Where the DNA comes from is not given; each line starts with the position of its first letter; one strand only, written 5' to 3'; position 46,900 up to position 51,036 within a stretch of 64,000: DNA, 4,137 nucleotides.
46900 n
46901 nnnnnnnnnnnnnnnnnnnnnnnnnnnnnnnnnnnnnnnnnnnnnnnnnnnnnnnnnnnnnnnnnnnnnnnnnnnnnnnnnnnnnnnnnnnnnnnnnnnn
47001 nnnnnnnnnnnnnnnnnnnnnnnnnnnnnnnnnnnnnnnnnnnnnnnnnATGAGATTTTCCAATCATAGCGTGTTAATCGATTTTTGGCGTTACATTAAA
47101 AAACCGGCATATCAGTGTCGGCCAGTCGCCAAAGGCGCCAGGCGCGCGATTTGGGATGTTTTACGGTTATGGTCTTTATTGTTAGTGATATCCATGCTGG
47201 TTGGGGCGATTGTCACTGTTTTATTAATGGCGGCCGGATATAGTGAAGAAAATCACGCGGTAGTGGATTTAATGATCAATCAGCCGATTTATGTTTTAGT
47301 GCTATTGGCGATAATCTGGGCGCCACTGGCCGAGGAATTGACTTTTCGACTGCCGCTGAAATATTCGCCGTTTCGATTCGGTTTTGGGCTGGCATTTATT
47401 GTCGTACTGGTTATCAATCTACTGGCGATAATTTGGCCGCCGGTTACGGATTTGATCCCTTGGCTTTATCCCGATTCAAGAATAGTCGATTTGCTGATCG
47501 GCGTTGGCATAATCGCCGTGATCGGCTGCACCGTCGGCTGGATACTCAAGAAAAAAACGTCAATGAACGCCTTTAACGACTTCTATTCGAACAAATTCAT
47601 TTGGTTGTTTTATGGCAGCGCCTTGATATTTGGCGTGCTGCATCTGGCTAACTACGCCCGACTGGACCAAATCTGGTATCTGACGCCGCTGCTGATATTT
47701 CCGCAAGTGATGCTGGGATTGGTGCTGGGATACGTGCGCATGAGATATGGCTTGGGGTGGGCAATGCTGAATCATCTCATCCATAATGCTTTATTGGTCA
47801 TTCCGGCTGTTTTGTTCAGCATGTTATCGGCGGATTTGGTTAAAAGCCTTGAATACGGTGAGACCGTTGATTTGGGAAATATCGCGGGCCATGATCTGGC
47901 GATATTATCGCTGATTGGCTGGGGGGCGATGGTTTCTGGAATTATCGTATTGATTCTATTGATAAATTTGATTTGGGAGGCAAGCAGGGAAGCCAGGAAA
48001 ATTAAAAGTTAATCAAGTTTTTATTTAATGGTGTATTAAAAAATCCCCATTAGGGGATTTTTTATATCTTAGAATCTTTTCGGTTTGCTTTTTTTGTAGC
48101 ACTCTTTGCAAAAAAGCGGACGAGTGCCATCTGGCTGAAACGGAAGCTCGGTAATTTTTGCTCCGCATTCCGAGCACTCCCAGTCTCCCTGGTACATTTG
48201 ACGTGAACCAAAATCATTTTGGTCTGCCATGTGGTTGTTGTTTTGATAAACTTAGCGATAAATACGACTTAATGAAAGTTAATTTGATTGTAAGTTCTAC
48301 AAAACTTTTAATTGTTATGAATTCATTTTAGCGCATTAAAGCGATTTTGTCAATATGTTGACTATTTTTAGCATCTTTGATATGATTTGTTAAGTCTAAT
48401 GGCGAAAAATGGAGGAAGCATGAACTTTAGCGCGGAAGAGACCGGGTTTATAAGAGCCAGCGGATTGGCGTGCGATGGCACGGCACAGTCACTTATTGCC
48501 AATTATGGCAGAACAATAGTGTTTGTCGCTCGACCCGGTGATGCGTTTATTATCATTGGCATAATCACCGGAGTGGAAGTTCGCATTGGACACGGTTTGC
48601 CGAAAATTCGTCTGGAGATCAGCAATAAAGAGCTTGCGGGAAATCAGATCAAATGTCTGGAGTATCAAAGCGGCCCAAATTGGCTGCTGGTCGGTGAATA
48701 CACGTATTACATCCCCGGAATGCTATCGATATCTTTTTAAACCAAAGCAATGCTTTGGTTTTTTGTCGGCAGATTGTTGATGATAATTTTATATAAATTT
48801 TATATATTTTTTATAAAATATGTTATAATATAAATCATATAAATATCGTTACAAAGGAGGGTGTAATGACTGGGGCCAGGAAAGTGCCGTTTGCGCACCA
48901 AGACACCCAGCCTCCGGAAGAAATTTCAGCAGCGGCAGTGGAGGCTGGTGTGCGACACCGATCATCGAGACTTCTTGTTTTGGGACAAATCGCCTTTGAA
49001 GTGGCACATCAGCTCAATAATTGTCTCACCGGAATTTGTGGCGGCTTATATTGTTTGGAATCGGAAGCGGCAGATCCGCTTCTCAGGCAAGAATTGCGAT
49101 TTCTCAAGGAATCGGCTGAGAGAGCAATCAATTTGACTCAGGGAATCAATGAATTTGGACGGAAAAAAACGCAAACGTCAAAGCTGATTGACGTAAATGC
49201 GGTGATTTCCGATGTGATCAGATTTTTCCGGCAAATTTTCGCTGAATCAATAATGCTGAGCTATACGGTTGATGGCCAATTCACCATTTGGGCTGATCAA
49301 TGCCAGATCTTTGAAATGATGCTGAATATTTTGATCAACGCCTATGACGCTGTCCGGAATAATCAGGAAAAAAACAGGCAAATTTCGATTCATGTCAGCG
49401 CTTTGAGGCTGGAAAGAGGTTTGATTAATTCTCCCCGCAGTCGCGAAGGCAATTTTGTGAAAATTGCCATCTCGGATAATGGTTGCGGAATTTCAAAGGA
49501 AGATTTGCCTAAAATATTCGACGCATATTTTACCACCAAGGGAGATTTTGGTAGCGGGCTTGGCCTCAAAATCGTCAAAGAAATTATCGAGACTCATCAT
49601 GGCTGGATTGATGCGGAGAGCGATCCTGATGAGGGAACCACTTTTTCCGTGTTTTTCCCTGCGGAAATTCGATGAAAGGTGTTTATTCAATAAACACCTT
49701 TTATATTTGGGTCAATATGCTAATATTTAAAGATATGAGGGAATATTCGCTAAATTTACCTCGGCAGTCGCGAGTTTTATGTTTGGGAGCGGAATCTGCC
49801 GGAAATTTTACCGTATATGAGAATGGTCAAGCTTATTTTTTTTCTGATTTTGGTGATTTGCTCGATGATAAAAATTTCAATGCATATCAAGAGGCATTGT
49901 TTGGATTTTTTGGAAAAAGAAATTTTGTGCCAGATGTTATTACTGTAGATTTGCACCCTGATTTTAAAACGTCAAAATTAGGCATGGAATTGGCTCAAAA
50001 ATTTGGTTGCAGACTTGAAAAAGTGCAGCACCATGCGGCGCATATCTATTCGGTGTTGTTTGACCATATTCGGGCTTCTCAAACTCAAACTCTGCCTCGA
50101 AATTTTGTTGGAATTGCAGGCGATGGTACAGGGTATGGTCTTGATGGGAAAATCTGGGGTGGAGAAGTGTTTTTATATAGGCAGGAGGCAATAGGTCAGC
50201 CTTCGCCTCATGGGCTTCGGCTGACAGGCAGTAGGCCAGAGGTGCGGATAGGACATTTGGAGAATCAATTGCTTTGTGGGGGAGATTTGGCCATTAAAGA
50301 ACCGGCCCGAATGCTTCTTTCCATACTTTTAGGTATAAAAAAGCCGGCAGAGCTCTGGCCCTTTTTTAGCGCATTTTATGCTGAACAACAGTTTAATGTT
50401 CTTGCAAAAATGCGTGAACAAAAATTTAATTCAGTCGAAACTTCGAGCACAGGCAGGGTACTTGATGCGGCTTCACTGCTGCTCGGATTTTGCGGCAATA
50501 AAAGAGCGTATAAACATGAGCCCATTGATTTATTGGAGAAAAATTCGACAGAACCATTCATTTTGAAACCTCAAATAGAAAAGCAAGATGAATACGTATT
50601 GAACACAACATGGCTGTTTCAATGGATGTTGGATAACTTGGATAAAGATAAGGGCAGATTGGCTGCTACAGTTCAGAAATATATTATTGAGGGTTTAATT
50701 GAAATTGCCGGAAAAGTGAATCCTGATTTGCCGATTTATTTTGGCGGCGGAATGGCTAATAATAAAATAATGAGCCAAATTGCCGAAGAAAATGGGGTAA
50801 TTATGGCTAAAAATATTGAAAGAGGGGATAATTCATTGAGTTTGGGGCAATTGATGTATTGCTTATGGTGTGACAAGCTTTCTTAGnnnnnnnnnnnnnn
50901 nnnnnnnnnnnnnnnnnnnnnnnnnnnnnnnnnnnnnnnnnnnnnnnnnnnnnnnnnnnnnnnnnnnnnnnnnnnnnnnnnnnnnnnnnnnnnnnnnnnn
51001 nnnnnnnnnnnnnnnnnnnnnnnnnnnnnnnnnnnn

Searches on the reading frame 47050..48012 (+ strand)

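Call 14: search_protein_families(library=pfam, proteins=[window:47050-48012:+], max_evalue=0.01)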
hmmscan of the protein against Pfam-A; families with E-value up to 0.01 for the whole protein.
window:47050-48012:+ (320 aa): 1 family
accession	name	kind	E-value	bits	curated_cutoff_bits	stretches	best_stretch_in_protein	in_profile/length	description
PF02517.21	Rce1-like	-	7.1e-08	33.1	22.4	1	80-248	4-93/93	Type II CAAX prenyl endopeptidase Rce1-like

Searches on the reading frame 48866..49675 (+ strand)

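Call 14: search_protein_families(library=pfam, proteins=[window:48866-49675:+], max_evalue=0.01)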
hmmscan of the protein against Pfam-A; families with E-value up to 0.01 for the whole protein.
window:48866-49675:+ (269 aa): 3 families
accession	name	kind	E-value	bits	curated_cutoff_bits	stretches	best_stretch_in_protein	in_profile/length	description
PF02518.31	HATPase_c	-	2.1e-23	83.3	26.4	1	144-267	2-110/111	Histidine kinase-, DNA gyrase B-, and HSP90-like ATPase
PF00512.31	HisKA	-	0.00046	20.6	26.9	1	46-101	9-64/66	His Kinase A (phospho-acceptor) domain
PF14501.12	HATPase_c_5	-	0.00065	20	22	1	146-254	4-92/102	GHKL domain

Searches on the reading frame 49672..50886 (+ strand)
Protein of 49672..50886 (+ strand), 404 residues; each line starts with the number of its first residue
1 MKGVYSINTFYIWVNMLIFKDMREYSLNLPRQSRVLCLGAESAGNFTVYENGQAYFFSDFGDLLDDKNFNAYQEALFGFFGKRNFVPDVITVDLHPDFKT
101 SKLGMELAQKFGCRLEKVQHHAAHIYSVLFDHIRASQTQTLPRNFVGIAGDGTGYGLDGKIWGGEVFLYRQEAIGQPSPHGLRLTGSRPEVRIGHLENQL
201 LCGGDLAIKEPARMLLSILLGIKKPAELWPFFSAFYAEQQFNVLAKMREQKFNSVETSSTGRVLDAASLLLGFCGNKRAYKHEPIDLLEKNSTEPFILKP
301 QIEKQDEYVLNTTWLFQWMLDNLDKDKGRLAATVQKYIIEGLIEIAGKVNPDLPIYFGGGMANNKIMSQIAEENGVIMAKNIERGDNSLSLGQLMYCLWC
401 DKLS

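Call 14: search_protein_families(library=pfam, proteins=[window:49672-50886:+], max_evalue=0.01)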
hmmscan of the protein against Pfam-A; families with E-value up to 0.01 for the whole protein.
window:49672-50886:+ (404 aa): 2 families
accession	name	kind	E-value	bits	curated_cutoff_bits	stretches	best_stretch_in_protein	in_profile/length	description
PF22521.2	HypF_C_2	-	9e-38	130.8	27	1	147-393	1-241/241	Carbamoyltransferase, Kae1-like Domain, second subdomain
PF17788.7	HypF_C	-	4.5e-19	69.4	23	1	32-131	3-99/99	HypF Kae1-like domain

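Call 35: find_homologous_proteins(query=window:49672-50886:+, max_evalue=1e-30)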
Query window:49672-50886:+ (404 aa): 513 proteins with E <= 1e-30 among 5309 candidates; the best 120 are listed.
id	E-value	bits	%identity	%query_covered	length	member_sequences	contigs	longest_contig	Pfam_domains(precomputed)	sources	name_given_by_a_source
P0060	2.7e-265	898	100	96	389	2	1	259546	PF17788.8,PF22521.3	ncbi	ncbi:MAG: hypothetical protein ACOZBH_04945 [Patescibacteria group bacterium]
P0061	3.3e-157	542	63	95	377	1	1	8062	PF17788.8,PF22521.3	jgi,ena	-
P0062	3.6e-152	525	61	93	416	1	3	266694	PF17788.8,PF22521.3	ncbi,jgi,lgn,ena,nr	ncbi:MAG TPA: hypothetical protein VMX18_00310 [Candidatus Bipolaricaulota bacterium]|nr:hypothetica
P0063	9.7e-149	514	63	95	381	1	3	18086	PF17788.8,PF22521.3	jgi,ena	-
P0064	1.4e-146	507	59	95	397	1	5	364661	PF17788.8,PF22521.3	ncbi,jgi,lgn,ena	-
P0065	2.0e-146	506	64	91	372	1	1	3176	PF17788.8,PF22521.3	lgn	-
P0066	6.9e-144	498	60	94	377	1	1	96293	PF17788.8,PF22521.3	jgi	-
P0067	2.5e-124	433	54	93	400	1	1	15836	PF17788.8,PF22521.3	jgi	-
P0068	4.6e-105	370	49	93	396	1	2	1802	PF17788.8,PF22521.3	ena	-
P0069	5.5e-105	370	50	91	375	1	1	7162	PF17788.8,PF22521.3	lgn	-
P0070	1.4e-104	368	49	94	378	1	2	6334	PF17788.8,PF22521.3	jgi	jgi:hydrogenase maturation protein HypF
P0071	1.8e-103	365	47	93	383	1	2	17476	PF17788.8,PF22521.3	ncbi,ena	ncbi:MAG: hypothetical protein AAB653_03625 [Patescibacteria group bacterium]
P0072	1.9e-103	365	49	92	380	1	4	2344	PF17788.8,PF22521.3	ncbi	-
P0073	9.3e-103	362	48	94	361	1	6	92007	PF17788.8,PF22521.3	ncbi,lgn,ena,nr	ncbi:hydrogenase maturation protein hypF1 [bacterium BMS3Abin15]|nr:hydrogenase maturation protein h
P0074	1.4e-102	362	49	90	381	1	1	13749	PF17788.8,PF22521.3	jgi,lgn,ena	jgi:hydrogenase maturation protein HypF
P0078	5.3e-102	360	51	89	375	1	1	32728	PF17788.8,PF22521.3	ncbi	-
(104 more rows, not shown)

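Call 36: find_encoding_contigs(protein=P0062, flank=10000, max_places=2)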
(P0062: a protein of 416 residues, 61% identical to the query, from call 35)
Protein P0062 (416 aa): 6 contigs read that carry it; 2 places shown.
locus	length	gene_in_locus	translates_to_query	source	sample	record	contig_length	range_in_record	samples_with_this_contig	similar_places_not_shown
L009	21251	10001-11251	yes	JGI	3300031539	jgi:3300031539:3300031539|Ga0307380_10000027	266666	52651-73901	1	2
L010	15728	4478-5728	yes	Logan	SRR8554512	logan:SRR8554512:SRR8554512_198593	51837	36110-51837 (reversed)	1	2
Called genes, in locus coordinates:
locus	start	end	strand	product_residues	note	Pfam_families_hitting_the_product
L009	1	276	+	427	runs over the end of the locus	PF03979:Sigma70_r1_1 (weak), PF00140:Sigma70_r1_2, PF04542:Sigma70_r2, PF04539:Sigma70_r3, PF04545:Sigma70_r4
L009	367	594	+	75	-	-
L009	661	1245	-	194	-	-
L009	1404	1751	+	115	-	PF09685:MamF_MmsF (weak)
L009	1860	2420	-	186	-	PF23477:zf_Tbcl_2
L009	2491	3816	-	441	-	PF05970:PIF1, PF13245:AAA_19, PF13604:AAA_30, PF13479:AAA_24 (weak), PF02689:Herpes_Helicase (weak)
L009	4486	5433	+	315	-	PF10648:Gmad2, PF10646:Germane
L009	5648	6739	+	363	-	-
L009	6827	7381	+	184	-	PF09335:VTT_dom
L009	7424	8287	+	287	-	PF09863:DUF2090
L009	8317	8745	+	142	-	-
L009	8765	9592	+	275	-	PF22435:MRM3-like_sub_bind, PF00588:SpoU_methylase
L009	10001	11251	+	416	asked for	PF17788:HypF_C, PF22521:HypF_C_2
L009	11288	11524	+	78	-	-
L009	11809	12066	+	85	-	-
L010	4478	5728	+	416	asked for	PF17788:HypF_C, PF22521:HypF_C_2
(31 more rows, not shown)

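Call 37: find_encoding_contigs(protein=P0064, flank=10000, max_places=2)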
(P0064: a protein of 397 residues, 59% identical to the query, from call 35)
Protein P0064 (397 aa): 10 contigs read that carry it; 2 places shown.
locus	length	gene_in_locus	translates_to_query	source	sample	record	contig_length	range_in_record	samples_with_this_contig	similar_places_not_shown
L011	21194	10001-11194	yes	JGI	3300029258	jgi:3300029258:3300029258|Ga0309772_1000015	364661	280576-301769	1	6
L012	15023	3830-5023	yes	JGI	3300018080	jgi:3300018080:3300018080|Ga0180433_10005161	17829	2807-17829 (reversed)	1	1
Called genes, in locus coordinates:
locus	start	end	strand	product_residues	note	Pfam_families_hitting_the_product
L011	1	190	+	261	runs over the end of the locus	PF06182:ABC2_membrane_6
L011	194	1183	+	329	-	PF00005:ABC_tran, PF13304:AAA_21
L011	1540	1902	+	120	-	-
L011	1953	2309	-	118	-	-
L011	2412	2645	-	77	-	-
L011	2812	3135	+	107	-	-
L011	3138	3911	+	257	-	PF22435:MRM3-like_sub_bind, PF00588:SpoU_methylase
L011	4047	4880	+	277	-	PF00156:Pribosyltran (faint)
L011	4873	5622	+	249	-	PF00215:OMPdecase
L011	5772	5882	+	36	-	-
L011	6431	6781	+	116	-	-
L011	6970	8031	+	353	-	PF21088:MS_channel_1st, PF00924:MS_channel_2nd, PF21082:MS_channel_3rd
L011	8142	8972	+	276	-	PF02518:HATPase_c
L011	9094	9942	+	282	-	PF02518:HATPase_c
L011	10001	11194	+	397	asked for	PF17788:HypF_C, PF22521:HypF_C_2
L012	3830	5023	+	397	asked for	PF17788:HypF_C, PF22521:HypF_C_2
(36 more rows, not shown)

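Call 38: find_encoding_contigs(protein=P0066, flank=10000, max_places=2)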
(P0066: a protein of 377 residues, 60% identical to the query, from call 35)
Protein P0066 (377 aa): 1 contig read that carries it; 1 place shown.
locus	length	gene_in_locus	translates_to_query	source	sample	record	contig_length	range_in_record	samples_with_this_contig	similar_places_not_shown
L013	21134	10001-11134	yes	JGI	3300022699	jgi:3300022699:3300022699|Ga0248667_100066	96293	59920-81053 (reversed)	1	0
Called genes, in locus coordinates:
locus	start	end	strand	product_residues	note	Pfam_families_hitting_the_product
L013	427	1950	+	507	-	PF04773:FecR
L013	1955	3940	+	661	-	PF05226:CHASE2, PF00211:Guanylate_cyc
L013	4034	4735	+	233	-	-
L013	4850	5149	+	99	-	-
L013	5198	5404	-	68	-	-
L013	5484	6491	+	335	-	-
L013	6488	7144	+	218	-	PF09997:DUF2238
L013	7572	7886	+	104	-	-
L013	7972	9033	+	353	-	PF21088:MS_channel_1st, PF00924:MS_channel_2nd, PF21082:MS_channel_3rd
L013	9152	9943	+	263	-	PF02518:HATPase_c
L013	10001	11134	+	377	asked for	PF17788:HypF_C, PF22521:HypF_C_2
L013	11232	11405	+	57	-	-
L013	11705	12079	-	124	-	PF13366:PDDEXK_3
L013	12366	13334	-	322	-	PF00586:AIRS, PF02769:AIRS_C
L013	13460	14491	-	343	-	PF01924:HypD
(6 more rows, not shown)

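Call 83: find_encoding_contigs(protein=P0063, flank=6000, max_places=2)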
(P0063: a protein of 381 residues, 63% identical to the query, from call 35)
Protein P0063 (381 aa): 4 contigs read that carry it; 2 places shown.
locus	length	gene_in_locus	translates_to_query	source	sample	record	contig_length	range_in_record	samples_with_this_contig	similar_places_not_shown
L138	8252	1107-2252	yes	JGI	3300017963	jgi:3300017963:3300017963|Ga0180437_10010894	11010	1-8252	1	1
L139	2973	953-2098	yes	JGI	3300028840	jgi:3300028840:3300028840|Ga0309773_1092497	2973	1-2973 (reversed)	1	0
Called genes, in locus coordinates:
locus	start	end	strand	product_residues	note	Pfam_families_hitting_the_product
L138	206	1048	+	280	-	PF02518:HATPase_c, PF14501:HATPase_c_5 (faint)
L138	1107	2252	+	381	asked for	PF17788:HypF_C, PF22521:HypF_C_2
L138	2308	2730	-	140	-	-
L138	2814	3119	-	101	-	-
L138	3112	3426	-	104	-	-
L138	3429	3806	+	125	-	-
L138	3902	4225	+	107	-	-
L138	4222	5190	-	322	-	PF00586:AIRS, PF02769:AIRS_C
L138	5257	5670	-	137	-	PF05635:23S_rRNA_IVP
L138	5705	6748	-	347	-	PF01924:HypD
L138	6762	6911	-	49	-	PF01455:HupF_HypC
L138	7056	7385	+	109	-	-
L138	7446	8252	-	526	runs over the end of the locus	PF01676:Metalloenzyme, PF06415:iPGM_N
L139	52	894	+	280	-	PF02518:HATPase_c, PF14501:HATPase_c_5 (faint)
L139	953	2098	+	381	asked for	PF17788:HypF_C, PF22521:HypF_C_2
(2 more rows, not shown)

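Call 84: find_encoding_contigs(protein=P0061, flank=6000, max_places=2)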
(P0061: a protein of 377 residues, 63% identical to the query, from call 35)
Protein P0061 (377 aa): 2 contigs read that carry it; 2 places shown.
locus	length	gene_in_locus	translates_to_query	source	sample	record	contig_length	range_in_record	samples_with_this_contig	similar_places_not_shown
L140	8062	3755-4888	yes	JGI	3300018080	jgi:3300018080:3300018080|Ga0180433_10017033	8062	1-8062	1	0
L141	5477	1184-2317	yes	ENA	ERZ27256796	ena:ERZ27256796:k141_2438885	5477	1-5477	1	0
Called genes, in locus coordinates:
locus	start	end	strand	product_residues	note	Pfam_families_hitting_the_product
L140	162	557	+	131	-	-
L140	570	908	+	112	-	-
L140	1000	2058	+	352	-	PF21088:MS_channel_1st, PF00924:MS_channel_2nd, PF21082:MS_channel_3rd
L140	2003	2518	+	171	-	PF05635:23S_rRNA_IVP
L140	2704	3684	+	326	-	PF02518:HATPase_c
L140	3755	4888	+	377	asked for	PF17788:HypF_C, PF22521:HypF_C_2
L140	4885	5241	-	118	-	-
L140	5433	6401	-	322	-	PF00586:AIRS, PF02769:AIRS_C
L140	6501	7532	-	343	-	PF01924:HypD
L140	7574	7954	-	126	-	PF05635:23S_rRNA_IVP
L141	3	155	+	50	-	?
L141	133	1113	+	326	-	PF02518:HATPase_c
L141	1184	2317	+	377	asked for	PF17788:HypF_C, PF22521:HypF_C_2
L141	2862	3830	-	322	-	PF00586:AIRS, PF02769:AIRS_C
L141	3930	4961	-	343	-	PF01924:HypD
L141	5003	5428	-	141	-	PF05635:23S_rRNA_IVP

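Call 85: find_encoding_contigs(protein=P0065, flank=6000, max_places=2)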
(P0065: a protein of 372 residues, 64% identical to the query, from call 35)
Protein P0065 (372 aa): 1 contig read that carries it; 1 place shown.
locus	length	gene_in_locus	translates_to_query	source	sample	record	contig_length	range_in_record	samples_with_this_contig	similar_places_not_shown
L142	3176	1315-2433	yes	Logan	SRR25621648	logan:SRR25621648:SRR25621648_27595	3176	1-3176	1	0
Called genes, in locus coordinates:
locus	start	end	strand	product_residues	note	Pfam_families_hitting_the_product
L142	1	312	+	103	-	?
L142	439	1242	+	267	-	PF02518:HATPase_c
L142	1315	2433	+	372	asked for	PF17788:HypF_C, PF22521:HypF_C_2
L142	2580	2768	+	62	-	-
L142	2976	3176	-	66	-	?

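Call 93: find_encoding_contigs(protein=P0067, flank=5000, max_places=2)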
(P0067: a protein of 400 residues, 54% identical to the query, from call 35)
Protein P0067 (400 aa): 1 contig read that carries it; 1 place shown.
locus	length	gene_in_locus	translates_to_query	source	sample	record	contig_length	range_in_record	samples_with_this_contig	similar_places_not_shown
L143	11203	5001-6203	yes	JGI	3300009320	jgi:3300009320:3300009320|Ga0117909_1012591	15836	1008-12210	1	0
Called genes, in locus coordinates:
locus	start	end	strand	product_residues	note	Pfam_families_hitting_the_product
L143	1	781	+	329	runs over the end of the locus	-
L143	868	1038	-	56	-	PF23477:zf_Tbcl_2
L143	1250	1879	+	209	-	PF00156:Pribosyltran (weak)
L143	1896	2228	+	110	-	PF00215:OMPdecase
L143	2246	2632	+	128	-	PF00215:OMPdecase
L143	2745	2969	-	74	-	PF07927:HicA_toxin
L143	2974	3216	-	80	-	PF15919:HicB_lk_antitox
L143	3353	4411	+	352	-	PF21088:MS_channel_1st, PF00924:MS_channel_2nd, PF21082:MS_channel_3rd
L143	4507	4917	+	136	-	PF05635:23S_rRNA_IVP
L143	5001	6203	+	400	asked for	PF17788:HypF_C, PF22521:HypF_C_2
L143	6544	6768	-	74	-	PF07927:HicA_toxin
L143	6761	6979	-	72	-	PF24113:DUF7387 (weak)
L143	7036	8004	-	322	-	PF00586:AIRS, PF02769:AIRS_C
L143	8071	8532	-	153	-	PF05635:23S_rRNA_IVP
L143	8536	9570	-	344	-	PF01924:HypD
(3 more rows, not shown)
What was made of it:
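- On IS200/IS605 non-autonomous element (PATE): Six clade members carry other cargo at the site (calls 36-38, 83, 85, 93).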

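Call 94: find_encoding_contigs(protein=P0078, flank=5000, max_places=2)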
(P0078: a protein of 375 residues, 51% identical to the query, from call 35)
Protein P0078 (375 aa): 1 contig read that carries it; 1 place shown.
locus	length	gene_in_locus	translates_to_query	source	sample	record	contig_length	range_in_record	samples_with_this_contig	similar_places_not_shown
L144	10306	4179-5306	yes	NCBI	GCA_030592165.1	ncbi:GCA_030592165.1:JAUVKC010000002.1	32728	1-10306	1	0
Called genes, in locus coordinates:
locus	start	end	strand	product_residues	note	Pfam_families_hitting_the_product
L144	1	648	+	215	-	?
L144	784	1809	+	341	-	PF13187:Fer4_9 (faint), PF13534:Fer4_17 (faint), PF12797:Fer4_2 (faint), PF13183:Fer4_8 (faint), PF13237:Fer4_10 (faint), PF17179:Fer4_22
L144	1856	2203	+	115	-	PF05635:23S_rRNA_IVP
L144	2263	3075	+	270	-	PF00970:FAD_binding_6 (weak), PF00175:NAD_binding_1, PF10418:DHODB_Fe-S_bind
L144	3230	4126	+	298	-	PF13847:Methyltransf_31 (faint), PF13489:Methyltransf_23, PF05219:DREV (weak), PF08241:Methyltransf_11, PF13649:Methyltransf_25 (faint)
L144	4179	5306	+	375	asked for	PF17788:HypF_C, PF22521:HypF_C_2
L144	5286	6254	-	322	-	PF00586:AIRS, PF02769:AIRS_C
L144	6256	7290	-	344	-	PF01924:HypD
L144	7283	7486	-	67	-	PF01455:HupF_HypC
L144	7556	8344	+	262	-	PF01058:Oxidored_q6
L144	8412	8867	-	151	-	-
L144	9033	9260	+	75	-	-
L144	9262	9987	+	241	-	PF00037:Fer4 (faint), PF12837:Fer4_6 (weak), PF13237:Fer4_10, PF14697:Fer4_21, PF25160:LdpA_Fe-S-bd (faint), PF12838:Fer4_7 (weak), PF27217:AF_0155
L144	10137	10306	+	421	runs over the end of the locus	PF00374:NiFeSe_Hases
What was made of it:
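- On IS200/IS605 non-autonomous element (PATE): L144 has HypF and HypE abutting (call 94).
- More distant relatives have HypF and HypE abutting with no spacer (L144, call 94).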
